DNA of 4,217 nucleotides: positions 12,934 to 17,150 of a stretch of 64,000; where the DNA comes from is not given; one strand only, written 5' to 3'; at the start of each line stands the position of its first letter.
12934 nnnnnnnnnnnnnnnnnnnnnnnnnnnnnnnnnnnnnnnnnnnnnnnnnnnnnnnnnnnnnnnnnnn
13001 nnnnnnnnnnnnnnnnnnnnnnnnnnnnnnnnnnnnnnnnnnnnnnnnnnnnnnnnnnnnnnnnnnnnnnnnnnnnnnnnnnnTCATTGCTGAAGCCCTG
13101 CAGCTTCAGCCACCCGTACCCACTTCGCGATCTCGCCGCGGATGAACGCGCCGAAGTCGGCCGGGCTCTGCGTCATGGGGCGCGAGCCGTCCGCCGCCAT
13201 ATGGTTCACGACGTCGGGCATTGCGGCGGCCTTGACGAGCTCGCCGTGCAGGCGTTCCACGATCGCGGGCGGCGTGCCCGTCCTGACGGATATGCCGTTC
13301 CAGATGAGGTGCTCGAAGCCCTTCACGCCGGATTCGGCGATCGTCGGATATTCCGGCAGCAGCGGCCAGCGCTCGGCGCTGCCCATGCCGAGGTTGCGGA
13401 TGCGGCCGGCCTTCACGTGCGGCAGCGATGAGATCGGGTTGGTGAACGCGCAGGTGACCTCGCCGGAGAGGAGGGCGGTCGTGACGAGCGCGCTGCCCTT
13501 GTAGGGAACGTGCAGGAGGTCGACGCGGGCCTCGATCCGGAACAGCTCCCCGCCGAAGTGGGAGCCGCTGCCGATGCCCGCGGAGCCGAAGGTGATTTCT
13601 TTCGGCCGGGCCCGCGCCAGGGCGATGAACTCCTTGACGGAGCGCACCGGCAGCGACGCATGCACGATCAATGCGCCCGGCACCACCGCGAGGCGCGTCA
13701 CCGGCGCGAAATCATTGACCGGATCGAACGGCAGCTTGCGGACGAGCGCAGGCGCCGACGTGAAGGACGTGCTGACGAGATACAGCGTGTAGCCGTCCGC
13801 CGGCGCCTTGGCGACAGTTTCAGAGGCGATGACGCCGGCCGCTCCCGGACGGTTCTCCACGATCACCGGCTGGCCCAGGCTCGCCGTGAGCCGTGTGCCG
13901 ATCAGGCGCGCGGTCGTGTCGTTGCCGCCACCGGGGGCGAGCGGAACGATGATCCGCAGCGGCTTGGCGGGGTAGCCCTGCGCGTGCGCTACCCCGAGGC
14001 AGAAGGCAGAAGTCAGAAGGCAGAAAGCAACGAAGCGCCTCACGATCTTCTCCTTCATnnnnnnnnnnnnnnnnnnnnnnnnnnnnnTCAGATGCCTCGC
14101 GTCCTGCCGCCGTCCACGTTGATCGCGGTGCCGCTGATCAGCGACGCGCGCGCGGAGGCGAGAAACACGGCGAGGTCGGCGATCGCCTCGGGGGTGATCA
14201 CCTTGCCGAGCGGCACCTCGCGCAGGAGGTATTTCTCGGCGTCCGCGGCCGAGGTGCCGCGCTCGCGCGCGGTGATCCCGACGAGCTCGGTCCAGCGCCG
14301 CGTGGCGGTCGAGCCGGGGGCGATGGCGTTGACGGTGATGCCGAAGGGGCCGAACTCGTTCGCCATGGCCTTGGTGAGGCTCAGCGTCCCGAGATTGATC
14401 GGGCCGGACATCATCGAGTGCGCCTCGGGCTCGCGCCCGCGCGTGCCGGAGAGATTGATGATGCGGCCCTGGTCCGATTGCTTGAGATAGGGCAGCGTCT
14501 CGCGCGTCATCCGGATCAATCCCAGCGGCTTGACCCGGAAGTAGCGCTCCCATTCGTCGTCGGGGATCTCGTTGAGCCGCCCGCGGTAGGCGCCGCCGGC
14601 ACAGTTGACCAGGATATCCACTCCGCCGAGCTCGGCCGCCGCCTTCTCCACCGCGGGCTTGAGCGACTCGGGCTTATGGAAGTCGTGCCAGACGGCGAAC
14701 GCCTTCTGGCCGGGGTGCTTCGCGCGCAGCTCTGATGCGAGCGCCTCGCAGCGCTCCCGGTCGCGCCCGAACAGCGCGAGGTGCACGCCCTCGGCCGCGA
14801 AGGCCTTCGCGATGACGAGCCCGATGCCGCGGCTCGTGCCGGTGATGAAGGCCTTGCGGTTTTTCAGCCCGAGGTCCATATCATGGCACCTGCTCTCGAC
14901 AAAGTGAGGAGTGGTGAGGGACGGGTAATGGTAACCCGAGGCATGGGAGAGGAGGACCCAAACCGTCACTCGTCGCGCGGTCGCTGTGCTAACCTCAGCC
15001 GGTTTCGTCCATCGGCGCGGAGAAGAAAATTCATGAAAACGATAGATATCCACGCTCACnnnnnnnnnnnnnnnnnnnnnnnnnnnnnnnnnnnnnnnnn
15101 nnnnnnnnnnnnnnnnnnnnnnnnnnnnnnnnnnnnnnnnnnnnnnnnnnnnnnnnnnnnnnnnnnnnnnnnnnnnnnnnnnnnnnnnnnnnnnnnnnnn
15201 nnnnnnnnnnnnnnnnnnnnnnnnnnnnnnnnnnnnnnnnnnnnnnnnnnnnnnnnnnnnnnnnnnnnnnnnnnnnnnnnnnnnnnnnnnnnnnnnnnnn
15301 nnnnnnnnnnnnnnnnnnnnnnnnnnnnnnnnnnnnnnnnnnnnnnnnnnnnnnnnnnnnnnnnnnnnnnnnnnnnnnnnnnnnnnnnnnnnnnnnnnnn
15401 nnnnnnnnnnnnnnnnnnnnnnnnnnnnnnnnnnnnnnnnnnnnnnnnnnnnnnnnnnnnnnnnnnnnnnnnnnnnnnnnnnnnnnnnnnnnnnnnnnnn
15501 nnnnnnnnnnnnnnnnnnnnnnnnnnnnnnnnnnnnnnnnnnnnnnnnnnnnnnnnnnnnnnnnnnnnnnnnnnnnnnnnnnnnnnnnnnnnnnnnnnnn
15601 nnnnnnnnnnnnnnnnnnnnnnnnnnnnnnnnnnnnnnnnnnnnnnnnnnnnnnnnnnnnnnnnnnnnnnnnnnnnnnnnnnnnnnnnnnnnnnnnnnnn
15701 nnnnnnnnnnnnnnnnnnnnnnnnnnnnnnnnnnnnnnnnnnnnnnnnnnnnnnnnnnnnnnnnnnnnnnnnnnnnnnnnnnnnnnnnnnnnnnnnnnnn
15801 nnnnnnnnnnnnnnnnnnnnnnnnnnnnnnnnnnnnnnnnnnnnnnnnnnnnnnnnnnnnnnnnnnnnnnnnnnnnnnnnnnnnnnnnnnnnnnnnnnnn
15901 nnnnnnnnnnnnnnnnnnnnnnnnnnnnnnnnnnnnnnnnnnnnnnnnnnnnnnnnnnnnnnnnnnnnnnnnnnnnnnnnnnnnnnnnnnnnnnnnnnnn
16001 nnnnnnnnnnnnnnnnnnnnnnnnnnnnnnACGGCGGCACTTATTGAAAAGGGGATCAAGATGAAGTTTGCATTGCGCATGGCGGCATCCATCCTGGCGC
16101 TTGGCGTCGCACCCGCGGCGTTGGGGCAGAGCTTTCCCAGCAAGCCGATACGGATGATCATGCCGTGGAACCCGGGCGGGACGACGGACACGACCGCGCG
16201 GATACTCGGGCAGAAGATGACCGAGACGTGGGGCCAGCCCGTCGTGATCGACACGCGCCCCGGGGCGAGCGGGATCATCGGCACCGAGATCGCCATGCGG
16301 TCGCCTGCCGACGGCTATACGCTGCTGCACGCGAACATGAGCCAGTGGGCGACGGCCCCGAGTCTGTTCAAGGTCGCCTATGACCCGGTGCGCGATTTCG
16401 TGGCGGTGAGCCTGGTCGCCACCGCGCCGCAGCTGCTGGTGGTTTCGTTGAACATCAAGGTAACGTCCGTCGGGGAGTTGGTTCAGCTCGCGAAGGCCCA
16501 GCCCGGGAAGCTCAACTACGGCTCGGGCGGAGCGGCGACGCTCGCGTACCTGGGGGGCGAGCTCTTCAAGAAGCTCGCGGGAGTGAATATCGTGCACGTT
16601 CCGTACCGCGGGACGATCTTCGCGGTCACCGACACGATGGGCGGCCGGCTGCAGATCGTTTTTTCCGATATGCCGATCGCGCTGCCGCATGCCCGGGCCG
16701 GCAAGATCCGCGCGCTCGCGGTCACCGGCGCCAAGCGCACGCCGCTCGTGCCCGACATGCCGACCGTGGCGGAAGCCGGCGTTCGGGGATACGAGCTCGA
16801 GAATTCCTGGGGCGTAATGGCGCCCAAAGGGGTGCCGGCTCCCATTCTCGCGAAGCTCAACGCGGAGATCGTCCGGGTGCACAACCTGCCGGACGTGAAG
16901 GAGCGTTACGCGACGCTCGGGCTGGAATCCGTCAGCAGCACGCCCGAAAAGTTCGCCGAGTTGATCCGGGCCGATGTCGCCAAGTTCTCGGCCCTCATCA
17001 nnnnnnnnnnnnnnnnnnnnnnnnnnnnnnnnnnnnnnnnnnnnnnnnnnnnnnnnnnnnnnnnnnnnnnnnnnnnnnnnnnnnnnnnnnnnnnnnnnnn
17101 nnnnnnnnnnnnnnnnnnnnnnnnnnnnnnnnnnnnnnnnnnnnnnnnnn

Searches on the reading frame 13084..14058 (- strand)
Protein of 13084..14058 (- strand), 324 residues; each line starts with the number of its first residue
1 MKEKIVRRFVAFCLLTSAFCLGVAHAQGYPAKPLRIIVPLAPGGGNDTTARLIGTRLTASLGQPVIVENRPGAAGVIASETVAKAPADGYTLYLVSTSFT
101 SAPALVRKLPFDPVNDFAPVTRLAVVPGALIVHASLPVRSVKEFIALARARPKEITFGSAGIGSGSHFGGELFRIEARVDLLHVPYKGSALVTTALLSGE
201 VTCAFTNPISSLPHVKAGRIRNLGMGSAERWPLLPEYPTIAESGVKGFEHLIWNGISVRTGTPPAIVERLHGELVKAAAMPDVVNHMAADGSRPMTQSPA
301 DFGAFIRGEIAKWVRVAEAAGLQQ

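Call 7: search_protein_families(library=pfam, proteins=[window:13084-14058:-], max_evalue=0.01)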
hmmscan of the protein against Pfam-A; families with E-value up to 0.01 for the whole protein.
window:13084-14058:- (324 aa): 1 family
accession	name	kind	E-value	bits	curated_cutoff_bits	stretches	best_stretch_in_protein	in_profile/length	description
PF03401.19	TctC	-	7.9e-66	222.8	27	1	50-322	2-274/274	Tripartite tricarboxylate transporter family receptor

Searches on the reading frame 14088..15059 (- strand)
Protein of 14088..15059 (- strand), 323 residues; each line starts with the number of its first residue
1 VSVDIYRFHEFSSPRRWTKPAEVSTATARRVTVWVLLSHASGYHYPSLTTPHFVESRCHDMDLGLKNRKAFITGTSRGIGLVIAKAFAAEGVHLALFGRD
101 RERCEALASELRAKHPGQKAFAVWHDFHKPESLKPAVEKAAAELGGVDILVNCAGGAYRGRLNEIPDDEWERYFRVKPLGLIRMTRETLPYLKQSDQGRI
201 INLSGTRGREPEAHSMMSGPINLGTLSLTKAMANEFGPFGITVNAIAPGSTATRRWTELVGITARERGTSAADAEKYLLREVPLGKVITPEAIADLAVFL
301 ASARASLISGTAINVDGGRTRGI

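Call 82: search_protein_families(library=pfam, proteins=[window:14088-15059:-], max_evalue=0.001)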
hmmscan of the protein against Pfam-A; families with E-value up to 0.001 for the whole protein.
window:14088-15059:- (323 aa): 4 families
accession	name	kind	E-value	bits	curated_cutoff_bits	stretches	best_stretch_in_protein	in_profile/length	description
PF13561.12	adh_short_C2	-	1.9e-46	159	27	1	76-319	3-235/236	Enoyl-(Acyl carrier protein) reductase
PF00106.31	adh_short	-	2.5e-43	148.3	26.6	1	69-258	2-189/195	short chain dehydrogenase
PF08659.16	KR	-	1.1e-07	32.4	22.6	1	71-185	4-120/180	KR domain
PF23441.1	SDR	-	2e-05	24.6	27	1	66-318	6-254/258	SDR-like rossmann domain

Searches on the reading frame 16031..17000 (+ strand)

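Call 82: search_protein_families(library=pfam, proteins=[window:16031-17000:+], max_evalue=0.001)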
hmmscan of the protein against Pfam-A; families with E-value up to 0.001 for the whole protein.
window:16031-17000:+ (323 aa): 1 family
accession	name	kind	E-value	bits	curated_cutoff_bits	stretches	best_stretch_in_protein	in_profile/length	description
PF03401.19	TctC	-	5.8e-61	206.9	27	1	56-323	2-269/274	Tripartite tricarboxylate transporter family receptor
